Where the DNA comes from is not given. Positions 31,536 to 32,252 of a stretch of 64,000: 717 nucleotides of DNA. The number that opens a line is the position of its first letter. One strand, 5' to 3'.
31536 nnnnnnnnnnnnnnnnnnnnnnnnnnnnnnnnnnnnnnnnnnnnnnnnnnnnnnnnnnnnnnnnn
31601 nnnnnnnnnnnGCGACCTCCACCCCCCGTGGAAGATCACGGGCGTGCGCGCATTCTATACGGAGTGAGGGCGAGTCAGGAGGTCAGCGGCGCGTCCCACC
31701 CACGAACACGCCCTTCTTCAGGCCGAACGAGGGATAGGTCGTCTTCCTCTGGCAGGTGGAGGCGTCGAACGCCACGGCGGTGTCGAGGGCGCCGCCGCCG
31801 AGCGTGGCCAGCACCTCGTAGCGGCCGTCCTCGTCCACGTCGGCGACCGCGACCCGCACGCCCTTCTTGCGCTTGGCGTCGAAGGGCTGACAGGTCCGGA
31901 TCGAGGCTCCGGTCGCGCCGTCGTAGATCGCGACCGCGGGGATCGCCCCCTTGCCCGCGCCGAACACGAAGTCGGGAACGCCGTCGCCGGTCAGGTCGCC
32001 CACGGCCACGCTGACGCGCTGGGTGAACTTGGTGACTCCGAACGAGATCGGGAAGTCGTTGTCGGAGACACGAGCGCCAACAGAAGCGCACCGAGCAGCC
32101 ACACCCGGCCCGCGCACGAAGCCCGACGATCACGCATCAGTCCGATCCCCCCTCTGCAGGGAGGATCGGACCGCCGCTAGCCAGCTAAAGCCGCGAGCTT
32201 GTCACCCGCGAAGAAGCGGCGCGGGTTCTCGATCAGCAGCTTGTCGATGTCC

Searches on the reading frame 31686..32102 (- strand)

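Call 16: search_protein_families(library=pfam, proteins=[window:31686-32102:-], max_evalue=0.001)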
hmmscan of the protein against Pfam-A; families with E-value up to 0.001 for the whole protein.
window:31686-32102:- (139 aa): 2 families
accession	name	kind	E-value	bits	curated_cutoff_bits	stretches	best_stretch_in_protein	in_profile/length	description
PF13517.12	FG-GAP_3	-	2.2e-07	31.8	26.9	0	18-46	32-60/61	FG-GAP-like repeat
PF01839.29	FG-GAP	-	2.3e-06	27.8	22.1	1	31-51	4-24/37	FG-GAP repeat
